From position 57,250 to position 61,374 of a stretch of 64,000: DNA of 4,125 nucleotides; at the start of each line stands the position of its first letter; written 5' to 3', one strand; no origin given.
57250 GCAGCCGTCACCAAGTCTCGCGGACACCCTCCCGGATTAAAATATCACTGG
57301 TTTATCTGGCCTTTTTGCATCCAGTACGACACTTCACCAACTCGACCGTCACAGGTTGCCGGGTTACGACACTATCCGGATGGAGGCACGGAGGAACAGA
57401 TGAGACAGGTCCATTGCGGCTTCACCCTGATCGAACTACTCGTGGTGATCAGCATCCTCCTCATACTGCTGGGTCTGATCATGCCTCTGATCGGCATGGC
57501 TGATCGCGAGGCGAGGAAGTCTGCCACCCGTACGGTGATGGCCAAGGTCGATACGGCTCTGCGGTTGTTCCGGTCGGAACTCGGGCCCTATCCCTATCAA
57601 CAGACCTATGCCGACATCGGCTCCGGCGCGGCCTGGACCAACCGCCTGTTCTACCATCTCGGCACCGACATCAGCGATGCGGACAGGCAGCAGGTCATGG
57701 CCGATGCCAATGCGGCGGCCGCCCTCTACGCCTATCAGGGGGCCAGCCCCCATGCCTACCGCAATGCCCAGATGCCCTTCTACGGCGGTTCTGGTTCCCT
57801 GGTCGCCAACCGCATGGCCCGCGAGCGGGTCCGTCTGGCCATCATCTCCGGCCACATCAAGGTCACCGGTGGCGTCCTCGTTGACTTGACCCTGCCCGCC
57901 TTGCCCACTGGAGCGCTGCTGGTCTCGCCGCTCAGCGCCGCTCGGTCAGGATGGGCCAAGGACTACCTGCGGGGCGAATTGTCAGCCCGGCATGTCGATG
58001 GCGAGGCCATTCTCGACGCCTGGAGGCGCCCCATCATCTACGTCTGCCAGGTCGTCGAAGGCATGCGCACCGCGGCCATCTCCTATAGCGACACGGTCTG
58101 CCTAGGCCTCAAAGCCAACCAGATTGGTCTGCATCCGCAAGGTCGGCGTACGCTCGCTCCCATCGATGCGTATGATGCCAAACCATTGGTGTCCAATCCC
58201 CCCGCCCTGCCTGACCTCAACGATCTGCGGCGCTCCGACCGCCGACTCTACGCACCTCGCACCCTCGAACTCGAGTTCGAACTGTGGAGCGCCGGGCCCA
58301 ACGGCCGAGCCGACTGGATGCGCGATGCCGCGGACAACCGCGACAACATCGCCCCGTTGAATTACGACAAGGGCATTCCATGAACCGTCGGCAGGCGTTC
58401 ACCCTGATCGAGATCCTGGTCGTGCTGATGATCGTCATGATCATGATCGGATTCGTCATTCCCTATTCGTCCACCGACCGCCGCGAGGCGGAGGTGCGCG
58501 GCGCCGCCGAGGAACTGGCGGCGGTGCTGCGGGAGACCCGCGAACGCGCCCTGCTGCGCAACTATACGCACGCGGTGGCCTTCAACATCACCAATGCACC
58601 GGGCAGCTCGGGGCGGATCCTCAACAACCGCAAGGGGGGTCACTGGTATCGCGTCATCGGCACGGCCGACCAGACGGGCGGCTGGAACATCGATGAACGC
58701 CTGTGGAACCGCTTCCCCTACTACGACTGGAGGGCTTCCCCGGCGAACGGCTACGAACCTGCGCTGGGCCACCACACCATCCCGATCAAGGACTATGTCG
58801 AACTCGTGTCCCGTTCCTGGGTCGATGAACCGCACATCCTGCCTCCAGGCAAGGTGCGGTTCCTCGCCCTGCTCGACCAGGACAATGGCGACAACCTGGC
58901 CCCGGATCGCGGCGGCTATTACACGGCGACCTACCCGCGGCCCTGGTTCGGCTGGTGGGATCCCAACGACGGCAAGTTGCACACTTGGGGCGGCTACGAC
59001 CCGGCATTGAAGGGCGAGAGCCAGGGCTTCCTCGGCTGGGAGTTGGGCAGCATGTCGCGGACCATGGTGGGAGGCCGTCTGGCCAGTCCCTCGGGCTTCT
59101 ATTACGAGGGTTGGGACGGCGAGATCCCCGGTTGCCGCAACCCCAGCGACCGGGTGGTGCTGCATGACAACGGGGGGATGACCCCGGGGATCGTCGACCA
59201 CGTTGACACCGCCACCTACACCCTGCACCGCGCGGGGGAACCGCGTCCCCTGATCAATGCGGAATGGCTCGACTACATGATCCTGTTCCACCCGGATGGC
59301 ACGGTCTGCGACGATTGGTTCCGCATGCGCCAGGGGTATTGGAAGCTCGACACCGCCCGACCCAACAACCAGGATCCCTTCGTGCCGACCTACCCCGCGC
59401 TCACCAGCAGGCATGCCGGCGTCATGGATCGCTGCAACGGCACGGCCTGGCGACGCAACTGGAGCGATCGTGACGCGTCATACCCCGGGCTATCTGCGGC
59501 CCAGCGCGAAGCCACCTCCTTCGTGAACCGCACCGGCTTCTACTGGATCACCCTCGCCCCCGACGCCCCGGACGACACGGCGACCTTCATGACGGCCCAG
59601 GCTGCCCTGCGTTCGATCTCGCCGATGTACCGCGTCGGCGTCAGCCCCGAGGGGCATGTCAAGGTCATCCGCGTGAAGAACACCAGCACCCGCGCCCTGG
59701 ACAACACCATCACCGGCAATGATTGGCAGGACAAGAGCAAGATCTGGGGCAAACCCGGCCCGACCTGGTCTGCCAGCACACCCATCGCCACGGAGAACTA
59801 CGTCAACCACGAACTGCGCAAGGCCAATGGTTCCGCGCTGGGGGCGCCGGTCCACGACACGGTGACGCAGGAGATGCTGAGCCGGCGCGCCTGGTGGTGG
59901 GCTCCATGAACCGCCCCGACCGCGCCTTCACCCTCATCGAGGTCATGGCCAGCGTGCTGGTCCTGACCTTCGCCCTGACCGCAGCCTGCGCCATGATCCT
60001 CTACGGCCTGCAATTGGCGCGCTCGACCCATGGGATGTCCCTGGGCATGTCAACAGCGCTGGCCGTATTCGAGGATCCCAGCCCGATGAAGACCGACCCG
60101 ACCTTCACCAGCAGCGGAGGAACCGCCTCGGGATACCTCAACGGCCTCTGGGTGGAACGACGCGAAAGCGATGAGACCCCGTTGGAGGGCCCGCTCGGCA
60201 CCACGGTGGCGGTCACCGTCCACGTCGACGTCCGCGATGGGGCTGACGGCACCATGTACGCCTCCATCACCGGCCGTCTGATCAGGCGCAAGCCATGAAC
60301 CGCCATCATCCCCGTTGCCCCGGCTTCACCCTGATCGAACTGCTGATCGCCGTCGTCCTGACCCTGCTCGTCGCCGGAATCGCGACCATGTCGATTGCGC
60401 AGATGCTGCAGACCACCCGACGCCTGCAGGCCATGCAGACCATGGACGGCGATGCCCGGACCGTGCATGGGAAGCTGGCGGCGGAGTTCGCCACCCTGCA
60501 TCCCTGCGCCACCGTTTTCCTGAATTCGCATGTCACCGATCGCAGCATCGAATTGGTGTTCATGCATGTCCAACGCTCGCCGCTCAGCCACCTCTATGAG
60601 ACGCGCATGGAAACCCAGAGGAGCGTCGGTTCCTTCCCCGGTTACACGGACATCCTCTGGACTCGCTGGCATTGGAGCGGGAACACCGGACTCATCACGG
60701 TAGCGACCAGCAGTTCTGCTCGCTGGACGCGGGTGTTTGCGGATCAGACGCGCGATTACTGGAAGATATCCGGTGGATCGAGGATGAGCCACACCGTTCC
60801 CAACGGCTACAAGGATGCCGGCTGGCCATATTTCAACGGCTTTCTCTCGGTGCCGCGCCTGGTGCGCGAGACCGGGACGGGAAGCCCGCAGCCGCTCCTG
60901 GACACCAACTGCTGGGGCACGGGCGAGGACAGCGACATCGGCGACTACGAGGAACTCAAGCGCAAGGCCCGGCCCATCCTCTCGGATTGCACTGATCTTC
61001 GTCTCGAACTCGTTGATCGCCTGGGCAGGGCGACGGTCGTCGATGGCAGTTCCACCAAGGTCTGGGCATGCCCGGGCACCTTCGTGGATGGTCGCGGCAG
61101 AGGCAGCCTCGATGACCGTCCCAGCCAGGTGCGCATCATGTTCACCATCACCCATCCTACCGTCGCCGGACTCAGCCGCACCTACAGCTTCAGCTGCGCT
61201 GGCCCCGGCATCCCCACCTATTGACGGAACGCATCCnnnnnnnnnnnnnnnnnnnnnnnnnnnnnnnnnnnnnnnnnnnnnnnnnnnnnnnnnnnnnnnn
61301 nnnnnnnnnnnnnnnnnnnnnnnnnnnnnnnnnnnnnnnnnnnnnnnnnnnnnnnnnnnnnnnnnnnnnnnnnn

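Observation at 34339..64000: Candidate undescribed surface system: pseudokinase, ECF sigma/anti-sigma, two giant adhesin-like proteins, lipid-anchored partners, and a divergent oversized pseudopilin operon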

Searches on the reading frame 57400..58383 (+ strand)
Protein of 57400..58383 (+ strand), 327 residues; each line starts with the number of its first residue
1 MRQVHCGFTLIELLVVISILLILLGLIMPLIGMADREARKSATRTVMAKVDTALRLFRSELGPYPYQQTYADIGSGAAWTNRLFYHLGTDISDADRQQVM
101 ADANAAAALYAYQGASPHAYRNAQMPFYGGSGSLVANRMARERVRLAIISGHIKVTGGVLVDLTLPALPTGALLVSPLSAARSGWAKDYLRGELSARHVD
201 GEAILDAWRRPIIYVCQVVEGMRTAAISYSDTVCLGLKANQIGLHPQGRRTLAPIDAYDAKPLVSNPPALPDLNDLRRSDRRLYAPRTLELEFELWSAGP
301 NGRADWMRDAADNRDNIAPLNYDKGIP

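Call 10: search_protein_families(library=pfam, proteins=[window:57400-58383:+], max_evalue=0.01)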
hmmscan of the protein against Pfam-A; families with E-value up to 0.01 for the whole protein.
window:57400-58383:+ (327 aa): 1 family
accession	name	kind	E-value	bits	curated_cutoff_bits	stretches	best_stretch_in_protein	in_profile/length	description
PF07963.17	N_methyl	-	5.3e-07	29.4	21.2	1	5-27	4-26/27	Prokaryotic N-terminal methylation motif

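Call 34: search_protein_families(library=ncbifam, proteins=[window:57400-58383:+], max_evalue=0.1)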
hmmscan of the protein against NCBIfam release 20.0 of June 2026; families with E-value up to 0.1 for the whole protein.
window:57400-58383:+ (327 aa): 15 families
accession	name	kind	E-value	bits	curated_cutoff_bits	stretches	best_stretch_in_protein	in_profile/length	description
TIGR01710.1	typeII_sec_gspG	equivalog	3.3e-10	40.1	88.85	1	7-68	2-63/134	type II secretion system major pseudopilin GspG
TIGR02532.1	IV_pilin_GFxxxE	domain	2.3e-06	27.2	16.3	1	6-27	2-23/24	prepilin-type N-terminal cleavage/methylation domain-containing protein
NF041775.1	typeIV_PilA_Myxo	equivalog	3.3e-06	27.2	400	1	6-110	11-113/214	type IV pilin protein PilA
NF040999.1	pilin_ComGC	equivalog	1.9e-05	24.8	75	1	7-59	3-55/84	competence type IV pilus major pilin ComGC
TIGR01708.2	typeII_sec_gspH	equivalog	4e-05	23.7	80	1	7-45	3-43/169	type II secretion system minor pseudopilin GspH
NF041013.1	T4P_ComGE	equivalog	0.00042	20.4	49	1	7-34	5-32/83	competence type IV pilus minor pilin ComGE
NF041002.1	pilin_ComGF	equivalog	0.00059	20.1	80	1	7-39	3-35/139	competence type IV pilus minor pilin ComGF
TIGR02596.1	TIGR02596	subfamily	0.0068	16.5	70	1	8-53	1-47/196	Verru_Chthon cassette protein D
TIGR02599.1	TIGR02599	subfamily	0.0085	15.4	256.5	1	7-45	1-39/361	Verru_Chthon cassette protein C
NF007862.0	PRK10574.1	equivalog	0.0089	16.2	138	1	5-29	4-28/145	prepilin peptidase-dependent pilin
NF047828.1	T3SSXpsI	equivalog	0.0095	16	150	0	7-46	3-42/132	type II secretion system protein XpsI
NF038303.1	EPS_HpsB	equivalog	0.026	14.5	150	1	6-34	3-31/211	hormogonium polysaccharide secretion pseudopilin HpsB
NF040982.1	ComGD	equivalog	0.031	14.7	70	1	7-29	3-24/139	competence type IV pilus minor pilin ComGD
NF038304.1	EPS_HpsC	equivalog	0.032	13.8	200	1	3-54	18-70/318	hormogonium polysaccharide secretion pseudopilin HpsC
NF007800.0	PRK10506.1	equivalog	0.076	12.8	158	0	5-24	8-27/163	prepilin peptidase-dependent protein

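Call 35: search_solved_structures(query=window:57400-58383:+, max_evalue=1)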
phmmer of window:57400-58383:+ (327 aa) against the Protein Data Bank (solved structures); distinct sequences matched with E-value up to 1: 11.
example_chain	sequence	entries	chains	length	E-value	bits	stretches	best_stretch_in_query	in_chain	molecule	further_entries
9egp_A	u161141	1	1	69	0.001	21.8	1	6-65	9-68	Geopilin domain 1 protein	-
7tgg_A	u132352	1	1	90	0.0073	19.1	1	6-65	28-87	Geopilin domain 1 protein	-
8tj2_C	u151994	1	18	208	0.022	17.4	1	8-97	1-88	Type IV major pilin protein PilA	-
2m7g_A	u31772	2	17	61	0.043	16.5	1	8-65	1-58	Geopilin domain 1 protein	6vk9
5wda_A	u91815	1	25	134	0.047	16.4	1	8-67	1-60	General secretion pathway protein G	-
6xxd_A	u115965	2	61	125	0.15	14.8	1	8-47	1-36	PilA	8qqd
8pfb_G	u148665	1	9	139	0.32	13.6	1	8-55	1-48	Type IV pilin PilE1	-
8r8q_B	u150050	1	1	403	0.57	12.8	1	233-310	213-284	Glycosylated lysosomal membrane protein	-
6nyq_C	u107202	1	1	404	0.57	12.8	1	233-310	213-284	Glycosylated lysosomal membrane protein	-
8qqj_J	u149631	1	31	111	0.73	12.5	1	8-80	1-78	Type IV narrow pilus major component PilA5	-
9lab_B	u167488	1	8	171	0.93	12.1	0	6-56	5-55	MSHA major pilin subunit MshA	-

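Call 103: search_protein_families(library=pfam, alignment_id=A7, max_evalue=1)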
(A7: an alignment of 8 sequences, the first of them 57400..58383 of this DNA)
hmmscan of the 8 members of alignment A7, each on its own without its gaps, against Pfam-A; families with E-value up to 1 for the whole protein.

A. member 1, window:57400-58383:+ (327 aa): 2 families
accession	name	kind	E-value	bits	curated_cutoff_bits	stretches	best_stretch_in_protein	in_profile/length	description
PF07963.17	N_methyl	-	5.3e-07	29.4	21.2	1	5-27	4-26/27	Prokaryotic N-terminal methylation motif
PF08334.16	T2SSG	-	0.044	14.3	21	0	36-68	7-39/108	Type II secretion system (T2SS), protein G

B. families by the number of members that match (of 8 scanned): 5 families
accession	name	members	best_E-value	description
PF07963.17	N_methyl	8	3.5e-07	Prokaryotic N-terminal methylation motif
PF08334.16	T2SSG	6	0.00057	Type II secretion system (T2SS), protein G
PF19723.4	DUF6216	1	0.097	Family of unknown function (DUF6216)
PF23993.1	DUF7311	1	0.13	Domain of unknown function (DUF7311)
PF18175.6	HU-CCDC81_bac_2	1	0.22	CCDC81-like prokaryotic HU domain 2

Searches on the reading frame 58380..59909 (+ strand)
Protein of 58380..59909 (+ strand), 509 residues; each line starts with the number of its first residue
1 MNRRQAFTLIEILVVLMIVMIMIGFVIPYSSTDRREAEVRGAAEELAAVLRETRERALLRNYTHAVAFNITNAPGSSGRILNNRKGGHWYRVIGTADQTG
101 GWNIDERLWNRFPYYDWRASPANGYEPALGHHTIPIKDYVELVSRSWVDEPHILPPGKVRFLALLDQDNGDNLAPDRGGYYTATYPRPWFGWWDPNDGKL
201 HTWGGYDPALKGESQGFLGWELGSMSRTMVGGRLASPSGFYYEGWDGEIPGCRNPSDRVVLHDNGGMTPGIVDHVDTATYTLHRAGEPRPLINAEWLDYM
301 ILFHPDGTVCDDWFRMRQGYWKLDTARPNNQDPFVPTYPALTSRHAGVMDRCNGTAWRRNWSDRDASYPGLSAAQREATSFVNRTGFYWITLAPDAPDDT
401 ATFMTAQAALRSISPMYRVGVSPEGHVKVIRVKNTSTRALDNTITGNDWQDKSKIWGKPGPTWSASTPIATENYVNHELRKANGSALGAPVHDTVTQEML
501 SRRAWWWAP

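Call 10: search_protein_families(library=pfam, proteins=[window:58380-59909:+], max_evalue=0.01)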
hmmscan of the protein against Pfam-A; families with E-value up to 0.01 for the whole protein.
window:58380-59909:+ (509 aa): 1 family
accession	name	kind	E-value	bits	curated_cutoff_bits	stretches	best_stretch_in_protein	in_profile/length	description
PF07963.17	N_methyl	-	9.7e-06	25.4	21.2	1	1-26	1-26/27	Prokaryotic N-terminal methylation motif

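Call 34: search_protein_families(library=ncbifam, proteins=[window:58380-59909:+], max_evalue=0.1)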
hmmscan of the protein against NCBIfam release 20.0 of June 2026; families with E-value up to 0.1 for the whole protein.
window:58380-59909:+ (509 aa): 12 families
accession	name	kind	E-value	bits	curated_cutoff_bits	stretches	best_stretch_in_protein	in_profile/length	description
TIGR01708.2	typeII_sec_gspH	equivalog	2.9e-10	40.4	80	1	7-67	4-64/169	type II secretion system minor pseudopilin GspH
NF040982.1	ComGD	equivalog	7.9e-08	32.8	70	1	5-69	2-66/139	competence type IV pilus minor pilin ComGD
NF041013.1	T4P_ComGE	equivalog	1.1e-05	25.5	49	1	5-59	4-58/83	competence type IV pilus minor pilin ComGE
TIGR01710.1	typeII_sec_gspG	equivalog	3.1e-05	24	88.85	1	6-49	2-45/134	type II secretion system major pseudopilin GspG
NF040999.1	pilin_ComGC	equivalog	4.1e-05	23.7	75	1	5-42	2-39/84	competence type IV pilus major pilin ComGC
NF007800.0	PRK10506.1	equivalog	4.8e-05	23.2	158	1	1-68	5-72/163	prepilin peptidase-dependent protein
TIGR02596.1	TIGR02596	subfamily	0.0041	17.2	70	1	7-68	1-62/196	Verru_Chthon cassette protein D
NF041002.1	pilin_ComGF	equivalog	0.0044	17.2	80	1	5-31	2-28/139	competence type IV pilus minor pilin ComGF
NF007862.0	PRK10574.1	equivalog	0.021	15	138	1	1-28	1-28/145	prepilin peptidase-dependent pilin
TIGR02532.1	IV_pilin_GFxxxE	domain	0.024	14.5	16.3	1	5-25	2-22/24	prepilin-type N-terminal cleavage/methylation domain-containing protein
NF038304.1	EPS_HpsC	equivalog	0.027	14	200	1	3-39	19-59/318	hormogonium polysaccharide secretion pseudopilin HpsC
NF047583.1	LIC10604_fam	equivalog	0.089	12.4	200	0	11-60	9-58/161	LIC10604 family protein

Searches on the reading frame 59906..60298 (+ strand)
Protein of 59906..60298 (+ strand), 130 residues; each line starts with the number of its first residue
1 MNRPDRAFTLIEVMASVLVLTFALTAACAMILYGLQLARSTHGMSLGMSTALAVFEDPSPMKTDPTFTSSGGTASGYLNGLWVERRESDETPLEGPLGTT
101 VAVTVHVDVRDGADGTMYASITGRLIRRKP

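Call 10: search_protein_families(library=pfam, proteins=[window:59906-60298:+], max_evalue=0.01)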
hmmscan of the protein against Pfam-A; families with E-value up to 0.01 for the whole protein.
window:59906-60298:+ (130 aa): 1 family
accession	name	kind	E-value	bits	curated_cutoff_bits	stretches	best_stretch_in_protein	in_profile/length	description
PF07963.17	N_methyl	-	3.8e-05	23.5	21.2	1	3-27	2-26/27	Prokaryotic N-terminal methylation motif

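Call 70: search_protein_families(library=ncbifam, proteins=[window:59906-60298:+], max_evalue=1)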
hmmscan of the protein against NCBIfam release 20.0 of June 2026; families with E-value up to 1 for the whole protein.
window:59906-60298:+ (130 aa): 3 families
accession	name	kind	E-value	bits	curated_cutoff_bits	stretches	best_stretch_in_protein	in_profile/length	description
TIGR02532.1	IV_pilin_GFxxxE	domain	0.0017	18.2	16.3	1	6-27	2-23/24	prepilin-type N-terminal cleavage/methylation domain-containing protein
TIGR02523.1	type_IV_pilV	equivalog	0.0035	17.8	52.2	1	8-51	4-47/139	type IV pilus modification protein PilV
NF041002.1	pilin_ComGF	equivalog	0.13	12.5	80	1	6-31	2-27/139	competence type IV pilus minor pilin ComGF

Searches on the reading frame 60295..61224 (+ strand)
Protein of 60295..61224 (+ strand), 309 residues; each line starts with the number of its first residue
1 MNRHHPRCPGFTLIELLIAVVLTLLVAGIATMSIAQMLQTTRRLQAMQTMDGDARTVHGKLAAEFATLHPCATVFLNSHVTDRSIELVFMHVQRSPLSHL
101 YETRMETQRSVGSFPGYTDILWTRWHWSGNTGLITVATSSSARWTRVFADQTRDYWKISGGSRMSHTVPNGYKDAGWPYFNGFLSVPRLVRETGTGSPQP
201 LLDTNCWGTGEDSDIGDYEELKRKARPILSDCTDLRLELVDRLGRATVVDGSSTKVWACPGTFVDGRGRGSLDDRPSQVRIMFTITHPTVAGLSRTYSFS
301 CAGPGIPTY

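Call 10: search_protein_families(library=pfam, proteins=[window:60295-61224:+], max_evalue=0.01)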
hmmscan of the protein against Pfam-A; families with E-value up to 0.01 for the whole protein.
window:60295-61224:+ (309 aa): 1 family
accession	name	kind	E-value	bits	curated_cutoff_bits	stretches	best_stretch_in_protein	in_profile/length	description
PF07963.17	N_methyl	-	1.2e-06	28.3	21.2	1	8-30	4-26/27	Prokaryotic N-terminal methylation motif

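Call 15: find_encoding_contigs(protein=window:60295-61224:+, flank=10000, max_places=6)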
Protein window:60295-61224:+ (309 aa): no gene with exactly this product is on record in the collection.

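Call 34: search_protein_families(library=ncbifam, proteins=[window:60295-61224:+], max_evalue=0.1)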
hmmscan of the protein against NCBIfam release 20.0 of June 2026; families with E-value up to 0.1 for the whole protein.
window:60295-61224:+ (309 aa): 12 families
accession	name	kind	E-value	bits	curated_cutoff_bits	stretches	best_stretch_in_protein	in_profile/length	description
TIGR02532.1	IV_pilin_GFxxxE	domain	0.00015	21.5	16.3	1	10-31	3-24/24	prepilin-type N-terminal cleavage/methylation domain-containing protein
NF038304.1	EPS_HpsC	equivalog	0.00033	20.3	200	1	9-53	21-65/318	hormogonium polysaccharide secretion pseudopilin HpsC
TIGR01708.2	typeII_sec_gspH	equivalog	0.0012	18.9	80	1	10-45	3-38/169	type II secretion system minor pseudopilin GspH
TIGR02596.1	TIGR02596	subfamily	0.0053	16.9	70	1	11-48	1-37/196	Verru_Chthon cassette protein D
NF040982.1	ComGD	equivalog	0.011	16.1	70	1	10-50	3-43/139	competence type IV pilus minor pilin ComGD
NF041775.1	typeIV_PilA_Myxo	equivalog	0.011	15.7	400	1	2-34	4-36/214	type IV pilin protein PilA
NF041002.1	pilin_ComGF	equivalog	0.012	15.8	80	1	10-49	3-42/139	competence type IV pilus minor pilin ComGF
NF041013.1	T4P_ComGE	equivalog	0.015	15.4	49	1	8-45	3-40/83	competence type IV pilus minor pilin ComGE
NF006453.0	PRK08808.1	equivalog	0.025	13.6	295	1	6-63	4-61/211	type II secretion system protein J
NF038303.1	EPS_HpsB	equivalog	0.031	14.2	150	1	10-46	4-44/211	hormogonium polysaccharide secretion pseudopilin HpsB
TIGR01707.1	gspI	equivalog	0.056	13.9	44.35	1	10-45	1-36/101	type II secretion system minor pseudopilin GspI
NF007800.0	PRK10506.1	equivalog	0.097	12.5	158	0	7-45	7-45/163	prepilin peptidase-dependent protein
